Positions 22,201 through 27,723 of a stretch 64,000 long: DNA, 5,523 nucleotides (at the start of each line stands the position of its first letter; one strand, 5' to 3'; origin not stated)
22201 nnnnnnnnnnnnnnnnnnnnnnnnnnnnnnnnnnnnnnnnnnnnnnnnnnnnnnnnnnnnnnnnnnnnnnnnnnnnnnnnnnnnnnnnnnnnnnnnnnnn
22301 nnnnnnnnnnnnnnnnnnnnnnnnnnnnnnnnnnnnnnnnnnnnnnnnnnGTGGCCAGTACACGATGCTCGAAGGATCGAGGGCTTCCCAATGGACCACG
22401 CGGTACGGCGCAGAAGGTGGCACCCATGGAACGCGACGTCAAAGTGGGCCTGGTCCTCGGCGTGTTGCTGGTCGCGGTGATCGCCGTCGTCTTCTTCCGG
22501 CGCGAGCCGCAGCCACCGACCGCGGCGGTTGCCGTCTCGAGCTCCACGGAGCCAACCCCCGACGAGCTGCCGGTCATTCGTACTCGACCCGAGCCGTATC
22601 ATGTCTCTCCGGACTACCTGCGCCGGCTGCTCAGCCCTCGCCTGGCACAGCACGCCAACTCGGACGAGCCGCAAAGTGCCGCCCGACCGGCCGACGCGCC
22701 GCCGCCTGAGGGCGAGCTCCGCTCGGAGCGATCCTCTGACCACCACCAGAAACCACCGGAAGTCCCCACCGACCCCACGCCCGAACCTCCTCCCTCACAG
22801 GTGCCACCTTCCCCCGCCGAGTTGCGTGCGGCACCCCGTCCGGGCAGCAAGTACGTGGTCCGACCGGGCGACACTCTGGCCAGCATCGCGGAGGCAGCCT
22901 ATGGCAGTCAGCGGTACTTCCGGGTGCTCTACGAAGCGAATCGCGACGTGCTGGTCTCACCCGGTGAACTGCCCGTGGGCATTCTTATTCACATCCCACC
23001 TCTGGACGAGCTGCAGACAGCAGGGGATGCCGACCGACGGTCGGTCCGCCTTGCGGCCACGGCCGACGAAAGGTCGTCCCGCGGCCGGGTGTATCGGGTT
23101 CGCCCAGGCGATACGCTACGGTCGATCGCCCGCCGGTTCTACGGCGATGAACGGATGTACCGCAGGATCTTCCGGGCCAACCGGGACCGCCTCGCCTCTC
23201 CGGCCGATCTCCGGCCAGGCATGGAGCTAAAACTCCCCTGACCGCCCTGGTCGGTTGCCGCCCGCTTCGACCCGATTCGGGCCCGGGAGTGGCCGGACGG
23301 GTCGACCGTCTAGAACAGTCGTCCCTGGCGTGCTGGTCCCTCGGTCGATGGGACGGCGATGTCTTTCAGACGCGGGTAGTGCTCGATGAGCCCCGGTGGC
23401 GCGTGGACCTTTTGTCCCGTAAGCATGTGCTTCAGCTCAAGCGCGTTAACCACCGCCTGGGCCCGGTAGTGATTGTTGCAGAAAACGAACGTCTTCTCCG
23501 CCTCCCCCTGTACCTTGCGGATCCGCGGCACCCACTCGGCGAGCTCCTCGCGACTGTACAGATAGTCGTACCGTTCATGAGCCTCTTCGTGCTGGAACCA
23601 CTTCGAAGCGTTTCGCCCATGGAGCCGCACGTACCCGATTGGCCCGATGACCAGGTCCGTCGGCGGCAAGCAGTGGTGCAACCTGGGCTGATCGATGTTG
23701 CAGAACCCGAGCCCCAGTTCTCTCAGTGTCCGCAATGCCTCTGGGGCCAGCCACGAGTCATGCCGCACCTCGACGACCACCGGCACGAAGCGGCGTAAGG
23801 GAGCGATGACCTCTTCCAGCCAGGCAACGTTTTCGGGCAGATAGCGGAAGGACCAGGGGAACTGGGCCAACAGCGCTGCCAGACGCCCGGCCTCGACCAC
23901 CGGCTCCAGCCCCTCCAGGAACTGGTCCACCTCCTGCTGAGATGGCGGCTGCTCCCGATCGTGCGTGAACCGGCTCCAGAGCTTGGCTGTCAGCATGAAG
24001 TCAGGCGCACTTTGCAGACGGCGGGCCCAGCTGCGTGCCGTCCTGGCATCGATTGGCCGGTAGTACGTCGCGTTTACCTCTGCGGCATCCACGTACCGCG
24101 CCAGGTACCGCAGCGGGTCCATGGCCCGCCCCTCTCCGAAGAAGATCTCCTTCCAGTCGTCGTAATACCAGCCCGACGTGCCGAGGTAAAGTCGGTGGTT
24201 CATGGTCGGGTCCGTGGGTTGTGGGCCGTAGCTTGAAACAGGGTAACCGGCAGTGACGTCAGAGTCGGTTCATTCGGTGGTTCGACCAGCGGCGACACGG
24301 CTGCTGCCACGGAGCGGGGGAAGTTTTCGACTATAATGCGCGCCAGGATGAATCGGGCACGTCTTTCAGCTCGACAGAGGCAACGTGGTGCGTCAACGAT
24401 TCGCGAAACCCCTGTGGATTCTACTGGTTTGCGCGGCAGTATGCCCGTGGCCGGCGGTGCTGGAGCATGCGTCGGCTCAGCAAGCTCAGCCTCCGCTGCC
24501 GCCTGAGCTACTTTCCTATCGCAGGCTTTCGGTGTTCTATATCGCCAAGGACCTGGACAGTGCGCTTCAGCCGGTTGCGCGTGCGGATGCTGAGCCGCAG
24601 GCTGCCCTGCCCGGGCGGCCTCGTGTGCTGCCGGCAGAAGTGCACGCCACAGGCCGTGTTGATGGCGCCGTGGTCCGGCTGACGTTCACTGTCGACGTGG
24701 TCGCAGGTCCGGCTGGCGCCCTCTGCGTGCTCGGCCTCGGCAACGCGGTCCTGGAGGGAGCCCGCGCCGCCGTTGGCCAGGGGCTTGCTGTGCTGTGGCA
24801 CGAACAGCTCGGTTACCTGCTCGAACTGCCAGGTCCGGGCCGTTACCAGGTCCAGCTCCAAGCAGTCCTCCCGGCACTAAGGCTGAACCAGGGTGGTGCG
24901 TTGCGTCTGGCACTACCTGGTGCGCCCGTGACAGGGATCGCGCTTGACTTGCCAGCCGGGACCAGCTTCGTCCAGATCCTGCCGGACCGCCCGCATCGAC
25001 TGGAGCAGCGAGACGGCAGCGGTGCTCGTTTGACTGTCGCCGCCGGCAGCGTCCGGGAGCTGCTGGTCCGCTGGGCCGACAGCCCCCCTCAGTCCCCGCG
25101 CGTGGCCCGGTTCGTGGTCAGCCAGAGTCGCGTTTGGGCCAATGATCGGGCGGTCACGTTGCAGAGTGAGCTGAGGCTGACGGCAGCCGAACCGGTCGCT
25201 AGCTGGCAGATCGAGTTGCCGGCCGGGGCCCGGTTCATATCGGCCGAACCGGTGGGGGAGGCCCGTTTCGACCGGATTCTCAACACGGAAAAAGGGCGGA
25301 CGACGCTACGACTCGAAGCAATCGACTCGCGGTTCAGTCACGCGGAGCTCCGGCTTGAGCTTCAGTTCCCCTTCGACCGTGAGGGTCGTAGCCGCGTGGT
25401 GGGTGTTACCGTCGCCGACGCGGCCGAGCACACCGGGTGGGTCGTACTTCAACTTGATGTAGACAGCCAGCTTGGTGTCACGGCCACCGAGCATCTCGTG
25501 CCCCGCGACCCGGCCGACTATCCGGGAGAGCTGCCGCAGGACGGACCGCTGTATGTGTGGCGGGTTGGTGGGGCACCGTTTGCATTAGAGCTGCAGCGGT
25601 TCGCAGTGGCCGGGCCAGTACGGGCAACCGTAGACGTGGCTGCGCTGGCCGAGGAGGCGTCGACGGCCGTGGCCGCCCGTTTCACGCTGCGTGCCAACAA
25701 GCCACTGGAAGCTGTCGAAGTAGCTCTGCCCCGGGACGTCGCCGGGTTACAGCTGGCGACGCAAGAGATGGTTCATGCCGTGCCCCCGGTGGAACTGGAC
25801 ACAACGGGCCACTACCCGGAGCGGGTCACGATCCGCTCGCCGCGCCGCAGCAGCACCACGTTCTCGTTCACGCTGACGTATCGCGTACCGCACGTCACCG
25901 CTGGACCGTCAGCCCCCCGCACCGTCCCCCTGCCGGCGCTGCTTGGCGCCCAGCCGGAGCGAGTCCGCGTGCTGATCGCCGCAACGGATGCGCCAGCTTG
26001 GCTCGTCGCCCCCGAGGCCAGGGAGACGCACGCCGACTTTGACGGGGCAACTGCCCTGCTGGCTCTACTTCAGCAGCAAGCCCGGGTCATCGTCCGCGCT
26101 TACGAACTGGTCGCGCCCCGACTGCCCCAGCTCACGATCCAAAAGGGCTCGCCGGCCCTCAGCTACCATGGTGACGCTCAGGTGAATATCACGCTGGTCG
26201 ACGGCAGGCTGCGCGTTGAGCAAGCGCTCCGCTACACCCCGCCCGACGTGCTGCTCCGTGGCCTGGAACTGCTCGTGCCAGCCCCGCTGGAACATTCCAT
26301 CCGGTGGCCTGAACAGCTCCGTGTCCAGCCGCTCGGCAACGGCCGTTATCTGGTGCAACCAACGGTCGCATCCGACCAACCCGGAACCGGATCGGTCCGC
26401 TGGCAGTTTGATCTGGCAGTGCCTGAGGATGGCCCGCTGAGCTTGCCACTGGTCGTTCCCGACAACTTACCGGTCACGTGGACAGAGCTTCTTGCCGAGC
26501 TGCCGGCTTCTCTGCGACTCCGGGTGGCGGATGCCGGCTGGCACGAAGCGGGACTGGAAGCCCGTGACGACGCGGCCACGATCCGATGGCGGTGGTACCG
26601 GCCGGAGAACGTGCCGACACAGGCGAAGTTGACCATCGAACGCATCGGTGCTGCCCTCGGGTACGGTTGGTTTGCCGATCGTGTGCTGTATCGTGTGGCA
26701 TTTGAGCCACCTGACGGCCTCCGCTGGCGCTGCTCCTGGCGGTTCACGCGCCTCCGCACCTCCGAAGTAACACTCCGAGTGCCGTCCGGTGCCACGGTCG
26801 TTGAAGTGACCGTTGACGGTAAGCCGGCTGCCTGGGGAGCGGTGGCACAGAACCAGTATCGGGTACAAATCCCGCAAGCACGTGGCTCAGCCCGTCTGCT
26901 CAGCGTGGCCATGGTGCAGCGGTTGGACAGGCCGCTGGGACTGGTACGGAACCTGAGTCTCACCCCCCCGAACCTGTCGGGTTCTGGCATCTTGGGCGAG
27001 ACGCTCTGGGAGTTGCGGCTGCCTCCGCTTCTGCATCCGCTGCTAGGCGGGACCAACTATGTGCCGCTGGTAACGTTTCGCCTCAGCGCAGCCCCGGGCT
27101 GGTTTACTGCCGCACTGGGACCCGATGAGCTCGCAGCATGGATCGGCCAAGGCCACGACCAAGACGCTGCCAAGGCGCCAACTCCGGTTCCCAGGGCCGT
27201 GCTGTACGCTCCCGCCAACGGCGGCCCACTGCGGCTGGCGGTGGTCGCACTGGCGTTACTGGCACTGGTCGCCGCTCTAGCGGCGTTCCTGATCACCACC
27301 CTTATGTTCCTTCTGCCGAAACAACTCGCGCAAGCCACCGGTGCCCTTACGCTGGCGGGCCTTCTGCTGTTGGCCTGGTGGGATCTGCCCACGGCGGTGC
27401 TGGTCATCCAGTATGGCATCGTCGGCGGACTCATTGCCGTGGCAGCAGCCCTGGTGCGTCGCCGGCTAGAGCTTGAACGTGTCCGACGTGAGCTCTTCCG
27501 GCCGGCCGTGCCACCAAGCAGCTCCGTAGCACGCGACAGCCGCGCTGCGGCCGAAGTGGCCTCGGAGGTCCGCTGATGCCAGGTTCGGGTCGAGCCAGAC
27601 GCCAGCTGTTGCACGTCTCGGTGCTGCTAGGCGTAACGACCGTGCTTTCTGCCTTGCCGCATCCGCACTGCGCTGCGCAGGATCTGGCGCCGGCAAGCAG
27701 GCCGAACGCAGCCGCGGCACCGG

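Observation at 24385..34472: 10-kb two-gene locus encoding three tandem units of one unknown membrane-anchored architecture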

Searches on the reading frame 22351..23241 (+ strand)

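Call 9: search_protein_families(library=pfam, proteins=[window:22351-23241:+], max_evalue=0.001)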
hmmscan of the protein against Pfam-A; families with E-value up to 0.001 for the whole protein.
window:22351-23241:+ (296 aa): 3 families
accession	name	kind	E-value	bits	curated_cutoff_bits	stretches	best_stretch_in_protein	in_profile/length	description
PF01476.26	LysM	-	2.2e-14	53.6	20.9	1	248-296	1-43/43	LysM domain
PF05489.18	Phage_tail_X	-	3e-05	24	22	0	252-296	7-52/60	Phage Tail Protein X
PF23473.1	LysM3_LYK4_5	-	0.00064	20.2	29.3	0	248-277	5-31/48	LYK4/5 LysM3 domain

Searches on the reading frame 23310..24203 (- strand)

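Call 9: search_protein_families(library=pfam, proteins=[window:23310-24203:-], max_evalue=0.001)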
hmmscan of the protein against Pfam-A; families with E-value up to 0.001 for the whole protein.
window:23310-24203:- (297 aa): 1 family
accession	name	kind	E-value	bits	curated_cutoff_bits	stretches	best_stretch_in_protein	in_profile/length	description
PF01904.24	DUF72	-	6.9e-54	183.6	25.3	1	29-260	9-217/217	Protein of unknown function DUF72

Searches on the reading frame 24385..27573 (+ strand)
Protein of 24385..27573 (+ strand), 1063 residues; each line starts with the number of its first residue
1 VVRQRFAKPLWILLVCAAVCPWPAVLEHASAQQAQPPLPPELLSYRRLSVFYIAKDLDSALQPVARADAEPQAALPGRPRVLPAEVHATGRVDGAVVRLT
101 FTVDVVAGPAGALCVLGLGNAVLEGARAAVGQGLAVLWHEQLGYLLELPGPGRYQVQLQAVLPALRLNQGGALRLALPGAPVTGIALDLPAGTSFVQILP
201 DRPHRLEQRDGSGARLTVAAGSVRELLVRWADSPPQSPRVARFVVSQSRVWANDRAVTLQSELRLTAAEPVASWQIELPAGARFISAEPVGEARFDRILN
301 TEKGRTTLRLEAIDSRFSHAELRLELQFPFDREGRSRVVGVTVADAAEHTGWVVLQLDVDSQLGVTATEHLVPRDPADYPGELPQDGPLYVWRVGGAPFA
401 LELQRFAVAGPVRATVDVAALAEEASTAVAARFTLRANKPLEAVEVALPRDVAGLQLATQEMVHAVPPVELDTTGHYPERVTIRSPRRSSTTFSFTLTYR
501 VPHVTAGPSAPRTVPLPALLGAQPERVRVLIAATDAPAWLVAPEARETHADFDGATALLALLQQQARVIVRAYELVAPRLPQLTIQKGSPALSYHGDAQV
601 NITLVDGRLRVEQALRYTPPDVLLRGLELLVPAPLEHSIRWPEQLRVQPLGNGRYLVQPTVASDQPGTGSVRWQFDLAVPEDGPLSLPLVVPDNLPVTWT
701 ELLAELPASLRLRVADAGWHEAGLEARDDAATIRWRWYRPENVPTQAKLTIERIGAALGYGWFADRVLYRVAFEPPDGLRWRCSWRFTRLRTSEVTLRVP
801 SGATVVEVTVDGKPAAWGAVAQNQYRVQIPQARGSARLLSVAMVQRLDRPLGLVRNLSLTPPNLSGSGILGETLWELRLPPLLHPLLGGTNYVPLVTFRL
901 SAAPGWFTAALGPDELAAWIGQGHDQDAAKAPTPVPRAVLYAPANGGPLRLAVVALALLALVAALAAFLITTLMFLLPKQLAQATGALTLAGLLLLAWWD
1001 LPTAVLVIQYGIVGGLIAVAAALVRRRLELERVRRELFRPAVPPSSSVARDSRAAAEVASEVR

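Call 39: search_protein_families(library=pfam, alignment_id=A2, max_evalue=0.01)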
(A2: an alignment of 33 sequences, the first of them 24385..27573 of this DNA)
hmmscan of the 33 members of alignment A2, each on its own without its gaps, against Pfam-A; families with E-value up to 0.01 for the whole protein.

A. member 1, window:24385-27573:+ (1063 aa): 0 families

B. families by the number of members that match (of 33 scanned): 1 family
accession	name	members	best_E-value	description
PF06289.16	FlbD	1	0.0094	Flagellar and Swarming motility proteins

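Call 42: search_protein_families(library=ncbifam, alignment_id=A2, max_evalue=0.01)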
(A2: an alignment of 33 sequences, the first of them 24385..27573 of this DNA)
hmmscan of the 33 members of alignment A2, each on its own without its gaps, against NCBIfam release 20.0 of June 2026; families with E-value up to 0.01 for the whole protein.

A. member 1, window:24385-27573:+ (1063 aa): 0 families

B. families by the number of members that match (of 33 scanned): 3 families
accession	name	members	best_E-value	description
TIGR00192.1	urease_beta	1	0.0026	urease subunit beta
NF041112.1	chap_CsgH_alph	1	0.0053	curli-like amyloid fiber formation chaperone CsgH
NF003956.0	PRK05454.1-3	1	0.0095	glucans biosynthesis glucosyltransferase MdoH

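Call 62: search_solved_structures(query=A2, max_evalue=1)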
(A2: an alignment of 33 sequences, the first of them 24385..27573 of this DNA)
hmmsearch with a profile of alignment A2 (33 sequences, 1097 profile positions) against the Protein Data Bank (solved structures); distinct sequences matched with E-value up to 1: 2.
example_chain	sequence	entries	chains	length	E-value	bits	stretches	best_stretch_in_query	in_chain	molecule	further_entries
6zqi_A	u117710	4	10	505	0.2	12.5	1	856-1014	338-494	Genome polyprotein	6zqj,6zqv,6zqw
2dj4_A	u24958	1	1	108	0.52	11.2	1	614-691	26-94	Filamin-B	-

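Call 63: find_homologous_proteins(query=A2, max_evalue=0.00001)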
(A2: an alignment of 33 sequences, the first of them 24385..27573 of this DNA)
Query A2 (33 sequences) (1063 aa, profile of the alignment): 51 proteins with E <= 0.00001 among 8000 candidates.
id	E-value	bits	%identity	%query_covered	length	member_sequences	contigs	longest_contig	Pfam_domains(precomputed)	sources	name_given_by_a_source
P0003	1.9e-247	842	100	100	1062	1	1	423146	-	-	-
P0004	2.3e-239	815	60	100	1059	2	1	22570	-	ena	-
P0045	1.6e-211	723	26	27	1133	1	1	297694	-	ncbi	ncbi:MAG: hypothetical protein U0840_16845 [Gemmataceae bacterium]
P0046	3.1e-177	610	23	27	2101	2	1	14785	-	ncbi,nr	ncbi:MAG: hypothetical protein JXR40_06405 [Pontiellaceae bacterium]|nr:hypothetical protein [Pontie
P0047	2.8e-167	577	30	11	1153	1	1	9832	-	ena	-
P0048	3.2e-158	547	38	3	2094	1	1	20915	-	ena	-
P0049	4.7e-152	526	-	-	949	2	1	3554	-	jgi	jgi:PAS domain-containing protein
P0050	3.4e-129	451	-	-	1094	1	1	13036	-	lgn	-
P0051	1.2e-128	449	26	17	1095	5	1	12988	-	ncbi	ncbi:MAG: hypothetical protein ACKOB1_01120 [Planctomycetia bacterium]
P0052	5.0e-128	447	-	-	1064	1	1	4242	-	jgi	-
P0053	1.7e-98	349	25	10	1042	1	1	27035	-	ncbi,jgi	-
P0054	7.9e-94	334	29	7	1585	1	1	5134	-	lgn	-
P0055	3.6e-61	225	-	-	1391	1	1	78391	-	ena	-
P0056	1.6e-60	223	40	3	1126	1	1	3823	-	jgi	jgi:hypothetical protein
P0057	5.7e-60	221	25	8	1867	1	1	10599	-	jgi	jgi:hypothetical protein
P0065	1.2e-46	177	-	-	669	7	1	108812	-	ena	-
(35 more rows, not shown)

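Call 64: predict_structure(alignment_id=A2)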
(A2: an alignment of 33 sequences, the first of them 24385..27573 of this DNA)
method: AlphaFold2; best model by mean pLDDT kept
length: 1063 residues; sequences in the alignment: 33
mean_pLDDT: 78.8   pTM: 0.40
mean pLDDT of the five models: 78.8, 78.2, 76.6, 76.3, 76.1
residues with pLDDT >= 90: 352; 70-90: 448; 50-70: 146; < 50: 117
segments of 3 or more residues with pLDDT < 50: 1-9, 19-76, 236-239, 296-301, 756-758, 929-931, 1039-1063
pLDDT, mean of each block of 10 residues (from residue 1): 40 54 41 37 34 44 35 56 94 92 91 89 82 75 85 92 86 91 93 91 91 89 92 63 80 87 83 83 84 52 62 66 90 89 83 86 85 88 80 89 71 87 89 85 85 82 56 76 73 88 72 88 87 81 75 73 67 73 77 74 90 85 74 91 86 83 63 91 90 86 83 82 59 78 83 62 89 87 90 89 93 91 89 77 92 91 82 92 80 83 64 88 57 73 87 92 96 93 94 92 89 94 91 70 43 42 35
secondary structure, 60 per line:
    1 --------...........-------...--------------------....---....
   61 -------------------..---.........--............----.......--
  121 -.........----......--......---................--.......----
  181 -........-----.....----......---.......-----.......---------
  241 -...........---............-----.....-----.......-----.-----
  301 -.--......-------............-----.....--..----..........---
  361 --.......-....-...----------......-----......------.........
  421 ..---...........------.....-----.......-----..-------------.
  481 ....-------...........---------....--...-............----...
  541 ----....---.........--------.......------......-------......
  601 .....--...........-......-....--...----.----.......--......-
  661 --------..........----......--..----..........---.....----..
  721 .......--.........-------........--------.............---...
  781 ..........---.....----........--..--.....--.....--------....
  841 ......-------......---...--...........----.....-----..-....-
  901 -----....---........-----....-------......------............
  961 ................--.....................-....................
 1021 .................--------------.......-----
elements in order (helices of 4 or more, strands of 3 or more residues): H9-19 E50-53 H57-60 E85-93 E96-107 E112-118 E122-130 E135-140 E143-148 E152-167 E170-176 E182-189 E195-199 E204-209 E213-219 E225-231 E242-252 E256-267 E273-277 E283-289 E305-310 E318-329 E335-339 E348-357 E363-369 E371-374 E389-394 E400-405 E412-422 E426-436 E443-447 E453-459 E480-484 E492-502 E512-515 E518-520 E522-533 E538-540 E545-548 H552-560 E569-575 E582-587 E595-605 E608-618 H620-625 E627-630 E645-651 E654-659 E669-678 E683-688 E697-706 E710-714 E719-727 E730-738 E746-753 E762-774 E778-790 E794-798 E803-810 E817-821 E824-828 E837-846 E854-859 E863-865 E868-878 E883-887 E896-899 E906-909 H913-920 H926-929 E937-942 E949-955 H956-976 H979-999 H1001-1037 H1052-1058

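Call 66: fold_search(model_id=the predicted structure, library=pdb)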
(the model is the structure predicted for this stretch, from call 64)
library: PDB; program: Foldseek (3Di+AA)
matches with E <= 10: 688; with E <= 0.001: 35
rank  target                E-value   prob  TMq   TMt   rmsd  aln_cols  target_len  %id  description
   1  8b6l_O                2.4e-08  1.00  0.14  0.23  21.6       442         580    9  Subtomogram average of the human Sec61-TRAP-OSTA-translocon (released 2022-12-07)
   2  6s7t_E                1.5e-07  1.00  0.15  0.34  19.2       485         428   10  Cryo-EM structure of human oligosaccharyltransferase complex OST-B (released 2019-12-18)
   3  6s7o_E                2.1e-07  1.00  0.13  0.23  21.4       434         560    9  Cryo-EM structure of human oligosaccharyltransferase complex OST-A (released 2019-12-18)
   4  8pn9_E                1.6e-06  1.00  0.14  0.24  22.0       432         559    9  Structure of human oligosaccharyltransferase OST-A complex bound to NGI-1 (released 2024-05-08)
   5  8agb_E                1.6e-06  1.00  0.13  0.28  20.6       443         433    9  Structure of yeast oligosaccharylransferase complex with lipid-linked oligosaccharide bound (released 2022-12-07)
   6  6c26_1                1.8e-06  1.00  0.14  0.31  19.3       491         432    9  The Cryo-EM structure of a eukaryotic oligosaccharyl transferase complex (released 2018-01-31)
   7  6ezn_A                2.6e-06  1.00  0.14  0.31  20.8       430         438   11  Cryo-EM structure of the yeast oligosaccharyltransferase (OST) complex (released 2018-01-17)
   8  7oci_A                3.4e-06  1.00  0.15  0.33  18.8       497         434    9  Cryo-EM structure of yeast Ost6p containing oligosaccharyltransferase complex (released 2022-02-16)
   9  8t2v_A                1.8e-05  0.82  0.10  0.11  28.4       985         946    8  Cryo-EM Structures of Full-length Integrin alphaIIbbeta3 in Native Lipids (released 2023-07-26)
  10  7nxd_A                2.3e-05  0.72  0.09  0.11  25.6       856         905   10  Cryo-EM structure of human integrin alpha5beta1 in the half-bent conformation (released 2021-08-25)
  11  4g1e_A                2.7e-05  0.60  0.10  0.11  27.8       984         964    8  Crystal structure of integrin alpha V beta 3 with coil-coiled tag. (released 2012-12-12)
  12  3prx_B                3.3e-05  0.41  0.08  0.08  39.6      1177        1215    7  Structure of Complement C5 in Complex with CVF and SSL7 (released 2011-01-19)
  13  5jp2_A                3.9e-05  0.99  0.07  0.22  22.1       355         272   10  Fcho1 Mu homology domain (Danio Rerio) with bound Eps15 peptide (released 2016-06-08)
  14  4mmz_A                4.5e-05  0.44  0.08  0.08  24.8      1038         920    8  Integrin AlphaVBeta3 ectodomain bound to an antagonistic tenth domain of Fibronectin (released 2014-03-26)
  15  6a9y                  5.0e-05  0.85  0.06  0.17  24.0       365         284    9  The crystal structure of Mu homology domain of SGIP1 (released 2018-09-26)
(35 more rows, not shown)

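Call 70: find_encoding_contigs(protein=P0065, flank=8000, max_places=1)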
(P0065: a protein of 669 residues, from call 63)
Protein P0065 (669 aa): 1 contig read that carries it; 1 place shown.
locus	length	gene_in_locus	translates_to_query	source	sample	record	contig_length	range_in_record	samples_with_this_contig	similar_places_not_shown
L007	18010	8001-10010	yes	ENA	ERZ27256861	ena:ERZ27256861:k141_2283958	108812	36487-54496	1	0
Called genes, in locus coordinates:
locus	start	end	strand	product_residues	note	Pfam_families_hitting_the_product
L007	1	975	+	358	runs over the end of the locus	PF01380:SIS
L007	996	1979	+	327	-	PF00294:PfkB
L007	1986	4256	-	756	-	PF02065:Melibiase, PF01055:Glyco_hydro_31_2nd (weak), PF19773:DUF6259 (faint)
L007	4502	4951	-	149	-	PF07366:SnoaL, PF12680:SnoaL_2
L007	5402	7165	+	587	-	PF00916:Sulfate_transp, PF16983:MFS_MOT1 (weak), PF01740:STAS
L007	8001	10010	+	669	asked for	-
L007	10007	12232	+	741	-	PF13620:CarboxypepD_reg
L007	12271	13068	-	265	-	PF01479:S4, PF00849:PseudoU_synth_2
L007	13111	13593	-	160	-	PF00837:T4_deiodinase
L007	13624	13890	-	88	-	-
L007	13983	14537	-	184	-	PF00719:Pyrophosphatase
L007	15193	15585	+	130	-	-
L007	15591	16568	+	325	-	PF00072:Response_reg, PF00990:GGDEF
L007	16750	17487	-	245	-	-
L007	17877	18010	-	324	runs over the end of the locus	PF07238:PilZ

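Call 71: find_encoding_contigs(protein=P0046, flank=8000, max_places=1)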
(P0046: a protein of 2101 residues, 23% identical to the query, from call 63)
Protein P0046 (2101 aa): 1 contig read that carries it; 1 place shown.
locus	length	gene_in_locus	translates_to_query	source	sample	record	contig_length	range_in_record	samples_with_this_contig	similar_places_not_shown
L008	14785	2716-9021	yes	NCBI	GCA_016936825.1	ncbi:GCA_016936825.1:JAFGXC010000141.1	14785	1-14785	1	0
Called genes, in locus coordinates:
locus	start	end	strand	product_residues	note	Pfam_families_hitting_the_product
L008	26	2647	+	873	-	PF13490:zf-HC2 (weak), PF12450:vWF_A, PF00092:VWA, PF13519:VWA_2, PF13768:VWA_3, PF12034:YfbK_C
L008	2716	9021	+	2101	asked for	-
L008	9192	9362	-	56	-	PF00037:Fer4, PF13237:Fer4_10, PF14697:Fer4_21, PF12838:Fer4_7, PF13187:Fer4_9, PF13484:Fer4_16 (weak), PF12797:Fer4_2 (weak), PF00037:Fer4, +5 more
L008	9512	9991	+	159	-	PF01475:FUR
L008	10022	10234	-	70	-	-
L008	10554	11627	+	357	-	PF07719:TPR_2 (faint), PF13428:TPR_14 (faint), PF13432:TPR_16 (faint), PF14559:TPR_19 (faint), PF12895:ANAPC3 (faint), PF13371:TPR_9 (faint)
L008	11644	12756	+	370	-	PF13439:Glyco_transf_4 (weak), PF13579:Glyco_trans_4_4 (weak), PF00534:Glycos_transf_1 (faint)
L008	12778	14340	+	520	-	PF13567:DUF4131 (weak), PF03772:Competence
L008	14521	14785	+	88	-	?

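Call 72: find_encoding_contigs(protein=P0045, flank=10000, max_places=1)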
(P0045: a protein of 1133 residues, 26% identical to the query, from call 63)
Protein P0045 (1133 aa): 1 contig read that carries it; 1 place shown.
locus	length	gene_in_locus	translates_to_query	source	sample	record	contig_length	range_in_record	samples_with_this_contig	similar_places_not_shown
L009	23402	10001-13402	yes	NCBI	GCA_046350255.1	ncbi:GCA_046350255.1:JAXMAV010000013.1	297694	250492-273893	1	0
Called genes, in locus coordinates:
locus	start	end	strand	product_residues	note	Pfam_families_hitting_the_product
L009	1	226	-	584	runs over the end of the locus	PF00664:ABC_membrane, PF00005:ABC_tran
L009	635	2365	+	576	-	PF07396:Porin_O_P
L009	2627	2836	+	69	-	-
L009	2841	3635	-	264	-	-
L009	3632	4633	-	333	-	PF00005:ABC_tran, PF13304:AAA_21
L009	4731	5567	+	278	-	PF17660:BTRD1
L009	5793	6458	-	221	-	PF00753:Lactamase_B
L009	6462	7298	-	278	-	PF13489:Methyltransf_23, PF13847:Methyltransf_31, PF08241:Methyltransf_11, PF08242:Methyltransf_12, PF13649:Methyltransf_25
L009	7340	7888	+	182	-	-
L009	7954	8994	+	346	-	PF02547:Queuosine_synth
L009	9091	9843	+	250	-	PF00703:Glyco_hydro_2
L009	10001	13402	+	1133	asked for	-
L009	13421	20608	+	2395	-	-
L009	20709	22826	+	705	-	PF00930:DPPIV_N (faint), PF26549:Tricorn_N, PF26550:Tricorn_2nd, PF07676:PD40, PF26549:Tricorn_N, PF00326:Peptidase_S9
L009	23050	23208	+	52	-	-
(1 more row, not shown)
